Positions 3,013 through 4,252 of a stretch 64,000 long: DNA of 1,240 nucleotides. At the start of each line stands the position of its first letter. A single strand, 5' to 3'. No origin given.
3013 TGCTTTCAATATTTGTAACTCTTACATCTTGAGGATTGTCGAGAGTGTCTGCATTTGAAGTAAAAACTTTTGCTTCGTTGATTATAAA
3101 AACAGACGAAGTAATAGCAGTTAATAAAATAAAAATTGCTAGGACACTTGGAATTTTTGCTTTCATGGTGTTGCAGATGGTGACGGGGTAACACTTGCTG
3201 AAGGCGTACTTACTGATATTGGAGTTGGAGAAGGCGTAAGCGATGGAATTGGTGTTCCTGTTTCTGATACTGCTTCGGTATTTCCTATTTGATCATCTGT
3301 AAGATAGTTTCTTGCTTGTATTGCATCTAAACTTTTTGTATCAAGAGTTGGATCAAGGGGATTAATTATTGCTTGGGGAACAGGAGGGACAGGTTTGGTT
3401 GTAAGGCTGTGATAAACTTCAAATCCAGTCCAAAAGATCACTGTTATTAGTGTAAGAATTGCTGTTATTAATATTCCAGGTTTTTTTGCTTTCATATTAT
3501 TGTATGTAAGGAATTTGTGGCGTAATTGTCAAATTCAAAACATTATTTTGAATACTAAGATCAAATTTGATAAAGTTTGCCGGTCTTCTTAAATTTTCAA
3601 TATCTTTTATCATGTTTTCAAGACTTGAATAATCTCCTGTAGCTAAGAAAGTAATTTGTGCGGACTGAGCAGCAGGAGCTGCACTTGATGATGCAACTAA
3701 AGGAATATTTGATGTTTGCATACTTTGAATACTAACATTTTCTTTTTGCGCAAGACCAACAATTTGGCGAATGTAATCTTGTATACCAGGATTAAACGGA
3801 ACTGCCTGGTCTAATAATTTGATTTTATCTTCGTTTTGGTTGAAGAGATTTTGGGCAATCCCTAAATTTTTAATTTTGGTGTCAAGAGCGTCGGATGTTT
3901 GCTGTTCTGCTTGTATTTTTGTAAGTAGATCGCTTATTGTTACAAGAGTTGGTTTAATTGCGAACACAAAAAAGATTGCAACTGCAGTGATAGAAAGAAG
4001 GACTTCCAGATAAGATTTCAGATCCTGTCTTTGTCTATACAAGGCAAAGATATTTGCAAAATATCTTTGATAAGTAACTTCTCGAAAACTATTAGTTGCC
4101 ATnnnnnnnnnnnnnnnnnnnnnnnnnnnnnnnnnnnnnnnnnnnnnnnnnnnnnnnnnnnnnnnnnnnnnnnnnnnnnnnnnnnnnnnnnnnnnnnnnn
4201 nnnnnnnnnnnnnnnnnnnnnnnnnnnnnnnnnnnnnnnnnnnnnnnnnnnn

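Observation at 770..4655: pilN-pilO operon continues into four secreted or surface proteins with a shared 8-Cys module and a sortase-type LPNSG signal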

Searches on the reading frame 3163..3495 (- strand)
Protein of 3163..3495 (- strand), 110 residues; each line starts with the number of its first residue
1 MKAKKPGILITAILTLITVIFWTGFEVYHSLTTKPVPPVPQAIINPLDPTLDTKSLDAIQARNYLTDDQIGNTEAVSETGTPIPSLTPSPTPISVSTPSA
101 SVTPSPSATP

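Call 3: search_protein_families(library=pfam, proteins=[window:3163-3495:-], max_evalue=1)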
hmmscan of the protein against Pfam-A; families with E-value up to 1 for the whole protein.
window:3163-3495:- (110 aa): 0 families

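Call 4: search_protein_families(library=ncbifam, proteins=[window:3163-3495:-], max_evalue=1)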
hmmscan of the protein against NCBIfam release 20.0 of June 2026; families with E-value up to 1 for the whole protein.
window:3163-3495:- (110 aa): 2 families
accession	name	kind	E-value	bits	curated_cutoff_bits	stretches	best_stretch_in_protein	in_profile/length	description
NF033186.1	internalin_K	exception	0.0088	14.5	1100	1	59-110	487-538/604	class 1 internalin InlK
NF052345.1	S_layer_anammox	exception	0.64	7.2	1400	1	55-109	1259-1309/1596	Kustd1514 family S-layer glycoprotein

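Call 81: search_solved_structures(query=A7, max_evalue=10)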
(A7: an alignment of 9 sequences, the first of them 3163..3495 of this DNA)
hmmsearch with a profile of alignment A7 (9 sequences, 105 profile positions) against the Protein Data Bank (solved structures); distinct sequences matched with E-value up to 10: 10.
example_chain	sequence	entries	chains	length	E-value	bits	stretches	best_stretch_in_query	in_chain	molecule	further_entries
7olc_LE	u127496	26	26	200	0.4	14.1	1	52-100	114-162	60S ribosomal protein L6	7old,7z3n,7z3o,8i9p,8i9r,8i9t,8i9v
1xme_C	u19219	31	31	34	0.75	13.2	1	4-30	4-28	Cytochrome c oxidase polypeptide IIA | Cytochrome c oxidase polypeptide 2A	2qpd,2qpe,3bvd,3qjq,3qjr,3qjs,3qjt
1ehk_C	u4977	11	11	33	1.2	12.6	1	8-30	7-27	BA3-TYPE CYTOCHROME-C OXIDASE | Cytochrome c oxidase polypeptide 2A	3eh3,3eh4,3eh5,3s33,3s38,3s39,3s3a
5bmq_A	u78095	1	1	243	1.3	12.4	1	76-101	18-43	ErfK/YbiS/YcfS/YnhG family protein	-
4eig_B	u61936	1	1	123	1.4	12.4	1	24-88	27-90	CA1698 camel antibody fragment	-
3ruc_A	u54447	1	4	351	1.4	12.3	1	31-66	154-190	WbgU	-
3ru9_A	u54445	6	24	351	1.4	12.3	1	31-66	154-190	WbgU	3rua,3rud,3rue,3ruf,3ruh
3ru7_A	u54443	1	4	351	1.4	12.3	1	31-66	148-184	WbgU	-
3lu1_A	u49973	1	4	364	1.6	12.2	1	31-66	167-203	WbgU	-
8tzq_R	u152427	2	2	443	3.9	10.9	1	4-44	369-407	D(2) dopamine receptor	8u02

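Call 82: search_protein_families(library=padloc, proteins=[window:3163-3495:-], max_evalue=0.01)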
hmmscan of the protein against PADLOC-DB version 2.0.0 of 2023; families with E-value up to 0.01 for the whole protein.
window:3163-3495:- (110 aa): 0 families

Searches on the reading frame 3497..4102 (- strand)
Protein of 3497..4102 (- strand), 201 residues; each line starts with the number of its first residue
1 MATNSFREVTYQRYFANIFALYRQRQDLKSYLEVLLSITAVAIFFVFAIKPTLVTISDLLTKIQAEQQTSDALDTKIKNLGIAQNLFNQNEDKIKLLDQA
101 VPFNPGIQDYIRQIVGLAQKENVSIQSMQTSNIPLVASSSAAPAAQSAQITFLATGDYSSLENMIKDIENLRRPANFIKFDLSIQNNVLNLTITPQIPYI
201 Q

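Call 3: search_protein_families(library=pfam, proteins=[window:3497-4102:-], max_evalue=1)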
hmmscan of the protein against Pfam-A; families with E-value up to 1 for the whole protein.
window:3497-4102:- (201 aa): 3 families
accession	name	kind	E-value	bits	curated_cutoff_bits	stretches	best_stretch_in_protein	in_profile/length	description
PF04350.18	PilO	-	0.02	15.5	22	1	64-188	9-127/145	Pilus assembly protein, PilO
PF07067.16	DUF1340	-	0.03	14.2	25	1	59-127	88-154/236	Protein of unknown function (DUF1340)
PF04977.20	DivIC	-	0.14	12.4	28.9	1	40-94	3-57/80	Septum formation initiator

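Call 4: search_protein_families(library=ncbifam, proteins=[window:3497-4102:-], max_evalue=1)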
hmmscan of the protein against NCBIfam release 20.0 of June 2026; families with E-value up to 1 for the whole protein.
window:3497-4102:- (201 aa): 0 families

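Call 44: search_solved_structures(query=A2, max_evalue=10)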
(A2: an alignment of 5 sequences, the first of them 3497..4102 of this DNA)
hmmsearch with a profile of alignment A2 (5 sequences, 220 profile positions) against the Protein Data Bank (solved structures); distinct sequences matched with E-value up to 10: 6.
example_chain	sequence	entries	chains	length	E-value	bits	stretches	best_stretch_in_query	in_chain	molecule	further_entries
3jc8_Oa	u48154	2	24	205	4.7e-05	26.1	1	160-205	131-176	PilO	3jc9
5uvr_A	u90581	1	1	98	0.28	13.8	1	148-210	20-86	PilO protein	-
3v7p_A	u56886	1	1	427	0.51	12.9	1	13-63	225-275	Amidohydrolase family protein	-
4m51_A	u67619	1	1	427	0.51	12.9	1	13-63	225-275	Amidohydrolase family protein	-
2rjz_A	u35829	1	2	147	0.73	12.4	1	148-210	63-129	PilO protein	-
8p4y_A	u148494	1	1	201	1.1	11.9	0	60-122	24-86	Protein origami triangle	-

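Call 82: search_protein_families(library=padloc, proteins=[window:3497-4102:-], max_evalue=0.01)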
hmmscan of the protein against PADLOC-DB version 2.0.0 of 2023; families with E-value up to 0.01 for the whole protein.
window:3497-4102:- (201 aa): 0 families
